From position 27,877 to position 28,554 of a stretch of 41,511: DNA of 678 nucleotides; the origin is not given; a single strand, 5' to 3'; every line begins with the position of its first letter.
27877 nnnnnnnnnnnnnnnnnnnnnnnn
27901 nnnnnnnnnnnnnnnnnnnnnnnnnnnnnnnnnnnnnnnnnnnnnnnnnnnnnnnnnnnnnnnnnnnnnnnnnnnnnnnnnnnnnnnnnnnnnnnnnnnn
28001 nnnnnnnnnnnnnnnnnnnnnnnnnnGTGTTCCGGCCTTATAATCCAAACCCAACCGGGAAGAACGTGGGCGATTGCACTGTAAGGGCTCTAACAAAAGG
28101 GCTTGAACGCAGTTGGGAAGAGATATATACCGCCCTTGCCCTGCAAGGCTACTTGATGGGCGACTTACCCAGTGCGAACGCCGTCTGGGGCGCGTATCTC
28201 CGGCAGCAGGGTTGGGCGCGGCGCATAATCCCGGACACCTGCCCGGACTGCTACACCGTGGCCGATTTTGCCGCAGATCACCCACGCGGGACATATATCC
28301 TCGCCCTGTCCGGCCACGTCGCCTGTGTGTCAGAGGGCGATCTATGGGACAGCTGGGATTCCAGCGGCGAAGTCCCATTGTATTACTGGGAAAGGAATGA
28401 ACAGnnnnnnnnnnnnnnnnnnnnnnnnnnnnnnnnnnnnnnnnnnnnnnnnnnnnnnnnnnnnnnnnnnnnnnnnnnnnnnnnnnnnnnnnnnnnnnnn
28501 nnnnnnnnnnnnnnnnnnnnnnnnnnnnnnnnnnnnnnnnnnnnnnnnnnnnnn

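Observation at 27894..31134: Eight-gene cluster of compositionally aberrant small proteins: Q/N-rich paralogs, a Gly/Cys-rich membrane protein and a C39-like peptidase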

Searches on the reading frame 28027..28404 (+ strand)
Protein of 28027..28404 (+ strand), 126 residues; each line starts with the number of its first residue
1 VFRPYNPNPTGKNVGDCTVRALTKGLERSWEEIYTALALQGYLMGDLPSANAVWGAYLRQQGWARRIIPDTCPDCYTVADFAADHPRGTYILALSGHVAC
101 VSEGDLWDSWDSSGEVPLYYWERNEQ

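Call 9: search_protein_families(library=pfam, proteins=[window:28027-28404:+], max_evalue=1)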
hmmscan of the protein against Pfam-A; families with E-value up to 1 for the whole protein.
window:28027-28404:+ (126 aa): 0 families

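Call 10: search_protein_families(library=phrogs, proteins=[window:28027-28404:+], max_evalue=0.1)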
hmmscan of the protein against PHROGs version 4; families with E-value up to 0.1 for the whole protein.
window:28027-28404:+ (126 aa): 2 families
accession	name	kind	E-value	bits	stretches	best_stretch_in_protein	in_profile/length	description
phrog_3754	-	unknown function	7.5e-27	95.4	1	4-124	10-144/145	-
phrog_15863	-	unknown function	0.00021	21.7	1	2-114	3-111/312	-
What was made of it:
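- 28027..28407 (+): g2: a 126-aa papain-fold cysteine peptidase with Cys17-His97-Asp108 and an invariant CPxC motif at 72-75. It matches phrog_3754 at 7.5e-27 (call 10).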

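Call 13: search_protein_families(library=ncbifam, proteins=[window:28027-28404:+], max_evalue=1)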
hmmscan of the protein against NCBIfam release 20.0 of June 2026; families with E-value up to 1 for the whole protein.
window:28027-28404:+ (126 aa): 0 families

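Call 20: find_homologous_proteins(query=window:28027-28404:+)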
Query window:28027-28404:+ (126 aa): 1209 proteins with E <= 0.001 among 1212 candidates; the best 120 are listed.
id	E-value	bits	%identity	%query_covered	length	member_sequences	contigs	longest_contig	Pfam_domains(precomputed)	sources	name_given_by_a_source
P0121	4.1e-82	291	98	100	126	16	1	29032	-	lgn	-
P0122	2.1e-81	289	96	100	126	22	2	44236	-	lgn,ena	-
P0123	2.7e-81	288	96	100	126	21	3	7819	-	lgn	-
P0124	1.5e-80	286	95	100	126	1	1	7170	-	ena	-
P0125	7.4e-80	284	94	100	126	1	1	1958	-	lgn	-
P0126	1.8e-79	282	94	100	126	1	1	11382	-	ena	-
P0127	3.9e-79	281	93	100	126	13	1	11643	-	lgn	-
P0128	1.2e-78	280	94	100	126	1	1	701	-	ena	-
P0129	3.1e-78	279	94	100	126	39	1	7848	-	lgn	-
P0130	5.3e-77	275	91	100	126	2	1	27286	-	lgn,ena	-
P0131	6.8e-77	274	89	100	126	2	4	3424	-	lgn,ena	-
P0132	2.8e-74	266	87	100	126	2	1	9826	-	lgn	-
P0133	6.0e-73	261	85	100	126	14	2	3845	-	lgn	-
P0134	1.6e-64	234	74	99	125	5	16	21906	-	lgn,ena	-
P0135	2.5e-62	227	73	98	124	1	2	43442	-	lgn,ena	-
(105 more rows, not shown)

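Call 23: search_solved_structures(query=A1, max_evalue=10, show_alignments=2)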
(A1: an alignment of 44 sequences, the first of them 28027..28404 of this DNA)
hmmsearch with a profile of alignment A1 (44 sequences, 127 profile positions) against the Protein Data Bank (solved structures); distinct sequences matched with E-value up to 10: 9.
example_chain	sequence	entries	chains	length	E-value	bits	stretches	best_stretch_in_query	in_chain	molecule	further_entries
4nb9_A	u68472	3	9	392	0.022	18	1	25-94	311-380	Terminal oxygenase component of carbazole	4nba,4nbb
4nbg_A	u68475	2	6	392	0.022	18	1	25-94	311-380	Terminal oxygenase component of carbazole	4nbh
1ww9_A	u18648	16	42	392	0.022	18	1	25-94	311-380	terminal oxygenase component of carbazole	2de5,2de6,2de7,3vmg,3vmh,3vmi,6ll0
4nbf_A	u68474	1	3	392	0.022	18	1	25-94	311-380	Terminal oxygenase component of carbazole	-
4nbc_A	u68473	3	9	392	0.022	18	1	25-94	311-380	Terminal oxygenase component of carbazole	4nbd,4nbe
4nb8_A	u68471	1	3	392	0.022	17.9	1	25-94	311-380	Terminal oxygenase component of carbazole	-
7c10_A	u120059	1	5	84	1.1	12.4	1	70-86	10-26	Glutaredoxin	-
9eov_A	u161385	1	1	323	1.2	12.4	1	44-88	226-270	Extracellular iron oxide respiratory system surface decaheme cytochrome c component MtrC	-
4lm8_A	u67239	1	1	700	3.2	11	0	44-88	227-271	Extracellular iron oxide respiratory system surface decaheme cytochrome c component MtrC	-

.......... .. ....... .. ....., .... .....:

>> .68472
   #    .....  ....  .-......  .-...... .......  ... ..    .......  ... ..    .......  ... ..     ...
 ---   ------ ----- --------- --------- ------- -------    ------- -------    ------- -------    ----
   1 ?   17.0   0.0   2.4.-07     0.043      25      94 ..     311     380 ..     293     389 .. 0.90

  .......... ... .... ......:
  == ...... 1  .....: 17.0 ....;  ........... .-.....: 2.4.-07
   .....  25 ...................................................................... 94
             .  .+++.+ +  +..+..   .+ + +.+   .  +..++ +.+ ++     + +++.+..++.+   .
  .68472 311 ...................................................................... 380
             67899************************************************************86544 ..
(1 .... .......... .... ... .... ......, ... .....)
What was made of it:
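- On Peptidase C39 (PF03412) / papain-like cysteine peptidases: A PDB profile search gives no peptidase (call 23).
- Closest known: Peptidase C39. Different: There is no sequence-level match (calls 9, 23). g2 is a stand-alone protein without a signal-peptide-like N-terminus and is not fused to a transporter.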

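Call 29: predict_structure(alignment_id=A1)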
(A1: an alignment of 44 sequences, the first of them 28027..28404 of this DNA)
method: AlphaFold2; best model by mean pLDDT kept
length: 126 residues; sequences in the alignment: 44
mean_pLDDT: 93.8   pTM: 0.88
mean pLDDT of the five models: 93.8, 92.9, 92.6, 91.7, 91.6
residues with pLDDT >= 90: 109; 70-90: 15; 50-70: 1; < 50: 1
segments of 3 or more residues with pLDDT < 50: none
pLDDT, mean of each block of 10 residues (from residue 1): 96 90 97 98 97 97 91 86 96 96 97 95 75
secondary structure, 60 per line:
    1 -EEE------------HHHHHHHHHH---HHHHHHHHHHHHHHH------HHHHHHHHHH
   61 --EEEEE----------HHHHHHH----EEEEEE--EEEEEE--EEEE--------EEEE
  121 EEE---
elements in order: E2-4 H17-26 H30-44 H51-60 E63-67 H78-84 E89-94 E97-102 E105-108 E117-123
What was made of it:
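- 28027..28407 (+): The AlphaFold2 model has pLDDT 93.8 (call 29).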

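Call 43: search_protein_families(library=padloc, proteins=[window:28027-28404:+], max_evalue=0.01)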
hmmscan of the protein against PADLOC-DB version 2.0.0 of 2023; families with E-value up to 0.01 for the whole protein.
window:28027-28404:+ (126 aa): 0 families

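Call 56: search_protein_representatives(alignment_id=A1)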
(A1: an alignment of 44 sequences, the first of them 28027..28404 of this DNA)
Query: 44 sequences, 127 profile positions. Proteins with E-value up to 0.001 (for the whole library): 2718; up to 1e-10: 1063; up to 1e-30: 107. The best 150 are listed.
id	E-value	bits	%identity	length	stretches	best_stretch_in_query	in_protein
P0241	1.4e-60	219.1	-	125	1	2-126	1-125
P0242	2.3e-59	215.1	-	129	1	2-126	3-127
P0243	4.9e-55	201.2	-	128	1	2-126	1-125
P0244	4.6e-53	194.8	-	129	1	2-125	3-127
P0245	2.5e-51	189.1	-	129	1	2-125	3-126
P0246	6.2e-51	187.9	-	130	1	1-125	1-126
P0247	9.4e-50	184.1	-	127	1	2-125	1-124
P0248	1.8e-49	183.1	-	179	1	2-124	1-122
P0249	6.0e-49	181.5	-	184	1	2-125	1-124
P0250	3.8e-48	178.9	-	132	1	2-126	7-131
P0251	6.3e-48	178.2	-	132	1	2-125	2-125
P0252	1.2e-47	177.3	-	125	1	2-123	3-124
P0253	1.1e-46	174.2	-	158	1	2-126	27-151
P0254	5.6e-46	171.9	-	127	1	2-126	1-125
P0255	1.0e-45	171.1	-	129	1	2-126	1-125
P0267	2.5e-40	153.6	-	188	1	2-107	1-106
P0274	3.7e-39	149.8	-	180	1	2-124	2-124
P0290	9.7e-36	138.8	-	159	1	2-126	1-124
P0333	1.6e-31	125.2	-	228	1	2-87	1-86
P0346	8.8e-31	122.7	-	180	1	3-125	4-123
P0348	1.1e-30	122.5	-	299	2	2-123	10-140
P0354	3.4e-30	120.9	-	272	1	2-125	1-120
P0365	2.6e-29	118.0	-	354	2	9-121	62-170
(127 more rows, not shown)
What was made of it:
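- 28027..28407 (+): A profile search finds 2718 cluster representatives (call 56).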

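Call 57: search_protein_families(library=pfam, proteins=[P0348, P0354, P0365, P0333, P0248, P0249, P0274, P0346, P0267, P0290], max_evalue=0.01)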
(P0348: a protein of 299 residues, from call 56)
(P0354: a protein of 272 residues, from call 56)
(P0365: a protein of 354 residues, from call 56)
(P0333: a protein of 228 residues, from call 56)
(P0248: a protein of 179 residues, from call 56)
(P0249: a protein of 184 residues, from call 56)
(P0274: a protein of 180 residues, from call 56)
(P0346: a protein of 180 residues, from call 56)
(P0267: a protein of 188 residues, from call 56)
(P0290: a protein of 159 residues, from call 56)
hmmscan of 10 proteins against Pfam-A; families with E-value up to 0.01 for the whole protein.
P0348 (299 aa): 0 families

P0354 (272 aa): 0 families

P0365 (354 aa): 0 families

P0333 (228 aa): 0 families

P0248 (179 aa): 0 families

P0249 (184 aa): 0 families

P0274 (180 aa): 0 families

P0346 (180 aa): 0 families

P0267 (188 aa): 2 families
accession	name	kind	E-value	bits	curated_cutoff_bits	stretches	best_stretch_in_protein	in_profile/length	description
PF03446.21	NAD_binding_2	-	0.0009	19.7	21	1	33-126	3-97/161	NAD binding domain of 6-phosphogluconate dehydrogenase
PF14471.11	DUF4428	-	0.0059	16.9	27.8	0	103-126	6-29/51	Domain of unknown function (DUF4428)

P0290 (159 aa): 0 families

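Call 59: fold_search(model_id=the predicted structure, library=viral)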
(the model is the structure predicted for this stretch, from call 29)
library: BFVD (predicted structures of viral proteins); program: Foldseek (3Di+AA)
matches with E <= 10: 296; with E <= 0.001: 22
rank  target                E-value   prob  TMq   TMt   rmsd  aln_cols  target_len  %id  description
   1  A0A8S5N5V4            1.2e-14  1.00  0.87  0.74   0.9       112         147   55  Uncharacterized protein (Fragment) [Caudovirales sp. ctXjW8]
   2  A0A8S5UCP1            5.3e-11  1.00  0.89  0.33   2.0       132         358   26  Uncharacterized protein [Siphoviridae sp. ctgN495]
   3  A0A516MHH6            9.7e-10  1.00  0.86  0.74   2.2       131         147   18  (no name in the UniProt tables at hand)
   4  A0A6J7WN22            1.0e-08  1.00  0.75  0.74   3.2       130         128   22  Uncharacterized protein [uncultured Caudovirales phage]
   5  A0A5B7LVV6            4.2e-08  1.00  0.71  0.57   4.4       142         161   20  Uncharacterized protein [Pseudomonas phage ITTPL]
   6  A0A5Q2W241            3.2e-07  1.00  0.75  0.80   2.2       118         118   20  (no name in the UniProt tables at hand)
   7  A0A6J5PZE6            4.5e-07  1.00  0.65  0.59   3.1       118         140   19  Thioesterase domain-containing protein [uncultured Caudovirales phage]
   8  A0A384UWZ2            7.1e-07  1.00  0.77  0.68   3.8       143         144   15  (no name in the UniProt tables at hand)
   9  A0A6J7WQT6            7.6e-07  1.00  0.65  0.39   3.3       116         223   16  Uncharacterized protein [uncultured Caudovirales phage]
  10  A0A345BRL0            8.6e-07  1.00  0.71  0.74   3.2       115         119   22  (no name in the UniProt tables at hand)
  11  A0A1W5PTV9            1.4e-06  1.00  0.69  0.62   4.7       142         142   18  (no name in the UniProt tables at hand)
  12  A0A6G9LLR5            1.8e-06  1.00  0.79  0.56   3.8       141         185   18  Uncharacterized protein [Enterococcus phage vipetofem]
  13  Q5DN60                2.3e-06  1.00  0.64  0.40   3.1       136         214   20  Gp45 [Alphaproteobacteria phage PhiJL001]
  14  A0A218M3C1            6.3e-06  1.00  0.64  0.57   4.2       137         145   20  Uncharacterized protein [Acidovorax phage ACP17]
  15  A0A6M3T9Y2            1.1e-05  1.00  0.65  0.66   3.4       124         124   19  Uncharacterized protein [Sphingomonas phage Kharn]
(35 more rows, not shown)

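Call 94: search_dna_similar(query=window:28027-28404:+, collection=phages, mode=protein, max_rows=40, max_evalue=0.001)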
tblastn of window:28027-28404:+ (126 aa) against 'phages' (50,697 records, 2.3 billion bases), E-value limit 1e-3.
Records with a match: 52; places in all: 52; records where one place covers at least 80% of the query: 52.
Best place of each record, by identity: 60-80% 3; <60% 49.
By first word of the organism name: Bacillus 23; Prevotella 15; Bacteriophage 8; Dulem 2; Geobacillus 2; Butyrivibrio 1; bajarodcaudo 1.
By host as written in the record: Prevotella sp. 15; Bacillus anthracis Sterne 10; - 9; Bacillus anthracis 5; Bacillus cereus 4; Geobacillus kaustophilus ATCC 8005 2; Bacillus cereus VKM B-370 2; Propithecus coquereli 1; and 4 more.
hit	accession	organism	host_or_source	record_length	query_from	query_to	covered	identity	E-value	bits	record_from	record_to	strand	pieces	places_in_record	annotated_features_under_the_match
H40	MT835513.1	Bacteriophage sp.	human fecal samples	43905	1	126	100%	62.7%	4e-51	178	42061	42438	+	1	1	record has no annotation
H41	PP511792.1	Dulem virus 33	Propithecus coquereli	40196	1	125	99%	62.4%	3e-51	178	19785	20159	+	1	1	hypothetical protein (x2)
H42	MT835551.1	Bacteriophage sp.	human fecal samples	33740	2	126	99%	60.8%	2e-47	168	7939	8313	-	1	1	record has no annotation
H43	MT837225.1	Bacteriophage sp.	human fecal samples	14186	1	123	98%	54.5%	6e-41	149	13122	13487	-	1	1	record has no annotation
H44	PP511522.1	Dulem virus 35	Varecia variegata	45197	2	124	98%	51.2%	7e-40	146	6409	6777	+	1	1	hypothetical protein (x2)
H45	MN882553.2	Butyrivibrio virus Ceridwen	Butyrivibrio fibrisolvens DSM 3071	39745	1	125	99%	50.4%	3e-37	138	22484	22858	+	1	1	hypothetical protein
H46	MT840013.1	Bacteriophage sp.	human fecal samples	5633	5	123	94%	51.7%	3e-36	135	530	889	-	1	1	record has no annotation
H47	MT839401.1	Bacteriophage sp.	human fecal samples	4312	3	123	96%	48.4%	6e-35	132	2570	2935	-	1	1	record has no annotation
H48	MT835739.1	Bacteriophage sp.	human fecal samples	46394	5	123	94%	49.2%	8e-35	131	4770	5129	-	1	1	record has no annotation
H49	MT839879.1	Bacteriophage sp.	human fecal samples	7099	1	125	81%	44.4%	8e-7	96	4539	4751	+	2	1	record has no annotation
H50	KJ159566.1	Geobacillus phage GBK2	Geobacillus kaustophilus ATCC 8005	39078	5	125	96%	35.8%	1e-18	86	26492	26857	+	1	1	hypothetical protein (x2)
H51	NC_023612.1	Geobacillus phage GBK2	Geobacillus kaustophilus ATCC 8005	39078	5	125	96%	35.8%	1e-18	86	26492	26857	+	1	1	hypothetical protein (x2)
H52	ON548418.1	Bacillus phage vB_BanS-Thrax2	Bacillus anthracis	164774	3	123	96%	34.1%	4e-17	81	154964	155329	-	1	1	hypothetical protein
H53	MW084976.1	Bacillus phage Kirov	Bacillus cereus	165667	3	125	98%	33.1%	3e-18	84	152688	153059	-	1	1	putative peptidase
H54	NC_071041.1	Bacillus phage Kirov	Bacillus cereus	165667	3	125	98%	33.1%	3e-18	84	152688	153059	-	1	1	putative peptidase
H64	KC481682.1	Bacillus phage vB_BanS-Tsamsa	Bacillus anthracis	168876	3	123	96%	32.5%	2e-16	79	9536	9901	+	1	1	hypothetical protein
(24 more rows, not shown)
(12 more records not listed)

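Call 101: get_annotated_region(hit=H50, flank=5000)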
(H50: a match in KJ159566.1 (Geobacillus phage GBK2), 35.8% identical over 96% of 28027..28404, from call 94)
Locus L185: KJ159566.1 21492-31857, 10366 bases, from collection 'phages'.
description: Geobacillus phage GBK2, complete genome.
organism: Geobacillus phage GBK2 (NCBI taxid 1458842)
taxonomy: Viruses; Duplodnaviria; Heunggongvirae; Uroviricota; Caudoviricetes
host: Geobacillus kaustophilus ATCC 8005; source: -; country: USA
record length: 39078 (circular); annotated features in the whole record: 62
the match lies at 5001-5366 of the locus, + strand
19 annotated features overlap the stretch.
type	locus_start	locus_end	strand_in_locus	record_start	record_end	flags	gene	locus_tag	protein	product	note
CDS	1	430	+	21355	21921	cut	-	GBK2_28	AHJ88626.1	hypothetical protein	-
CDS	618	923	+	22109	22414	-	-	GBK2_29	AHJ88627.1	hypothetical protein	-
CDS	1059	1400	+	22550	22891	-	-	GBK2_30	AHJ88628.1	hypothetical protein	-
CDS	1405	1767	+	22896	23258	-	-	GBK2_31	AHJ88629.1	hypothetical protein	-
CDS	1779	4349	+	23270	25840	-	-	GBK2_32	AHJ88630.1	hypothetical protein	-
CDS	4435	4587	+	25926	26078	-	-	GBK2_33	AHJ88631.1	hypothetical protein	-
CDS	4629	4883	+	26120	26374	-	-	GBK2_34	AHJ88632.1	hypothetical protein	-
CDS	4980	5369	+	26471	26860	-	-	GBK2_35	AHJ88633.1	hypothetical protein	-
CDS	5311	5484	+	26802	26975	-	-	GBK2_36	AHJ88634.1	hypothetical protein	-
CDS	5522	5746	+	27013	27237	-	-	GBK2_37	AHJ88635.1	hypothetical protein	-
CDS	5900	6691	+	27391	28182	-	-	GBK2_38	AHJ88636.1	recombinase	-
CDS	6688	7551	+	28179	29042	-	-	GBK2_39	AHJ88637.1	RecT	-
CDS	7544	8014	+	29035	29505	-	-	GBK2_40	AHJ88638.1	SSB protein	-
CDS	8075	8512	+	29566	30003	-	-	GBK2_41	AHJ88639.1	hypothetical protein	-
CDS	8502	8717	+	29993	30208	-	-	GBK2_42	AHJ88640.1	hypothetical protein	-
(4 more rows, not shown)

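Call 102: get_annotated_region(hit=H64, flank=4000)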
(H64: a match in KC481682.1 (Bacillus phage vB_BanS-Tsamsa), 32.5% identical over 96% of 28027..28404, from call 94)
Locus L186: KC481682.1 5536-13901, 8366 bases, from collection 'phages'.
description: Bacillus phage vB_BanS-Tsamsa, complete genome.
organism: Bacillus phage vB_BanS-Tsamsa (NCBI taxid 1308863)
taxonomy: Viruses; Duplodnaviria; Heunggongvirae; Uroviricota; Caudoviricetes; Joanripponvirinae; Tsamsavirus; Tsamsavirus tsamsa
host: Bacillus anthracis; source: -; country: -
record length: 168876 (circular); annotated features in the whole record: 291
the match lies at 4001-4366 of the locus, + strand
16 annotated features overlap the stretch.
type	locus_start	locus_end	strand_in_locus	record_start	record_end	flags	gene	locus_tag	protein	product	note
CDS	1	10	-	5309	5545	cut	-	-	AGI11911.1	hypothetical protein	gp8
CDS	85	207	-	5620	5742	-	-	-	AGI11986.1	hypothetical protein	gp9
CDS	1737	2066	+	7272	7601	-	-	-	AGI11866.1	hypothetical protein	gp10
CDS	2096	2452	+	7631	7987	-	-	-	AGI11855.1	hypothetical protein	gp11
CDS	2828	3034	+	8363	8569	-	-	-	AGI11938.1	hypothetical protein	gp12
CDS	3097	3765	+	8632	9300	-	-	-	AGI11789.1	hypothetical protein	gp13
CDS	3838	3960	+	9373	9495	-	-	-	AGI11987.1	hypothetical protein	gp14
CDS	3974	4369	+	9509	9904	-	-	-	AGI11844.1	hypothetical protein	gp15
CDS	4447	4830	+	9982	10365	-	-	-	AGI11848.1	hypothetical protein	gp16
CDS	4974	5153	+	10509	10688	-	-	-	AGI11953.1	hypothetical protein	gp17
CDS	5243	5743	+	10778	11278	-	-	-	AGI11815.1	hypothetical protein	gp18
CDS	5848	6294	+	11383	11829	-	-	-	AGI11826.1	hypothetical protein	gp19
CDS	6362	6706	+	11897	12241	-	-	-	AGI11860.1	hypothetical protein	gp20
CDS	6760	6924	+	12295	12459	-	-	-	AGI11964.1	hypothetical protein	gp21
CDS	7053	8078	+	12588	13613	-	-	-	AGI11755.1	hypothetical protein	gp22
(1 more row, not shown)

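Call 105: find_encoding_contigs(protein=P0354, flank=5000, max_places=3)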
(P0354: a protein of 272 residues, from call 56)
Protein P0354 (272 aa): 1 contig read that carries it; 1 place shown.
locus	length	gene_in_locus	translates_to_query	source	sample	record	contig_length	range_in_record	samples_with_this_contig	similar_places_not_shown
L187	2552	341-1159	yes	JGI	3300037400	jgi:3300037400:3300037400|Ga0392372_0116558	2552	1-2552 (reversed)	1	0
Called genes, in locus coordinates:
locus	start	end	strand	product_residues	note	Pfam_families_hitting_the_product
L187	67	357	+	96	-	PF04531:Phage_holin_1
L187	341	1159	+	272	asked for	-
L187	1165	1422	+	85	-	-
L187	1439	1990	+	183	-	-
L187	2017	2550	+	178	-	?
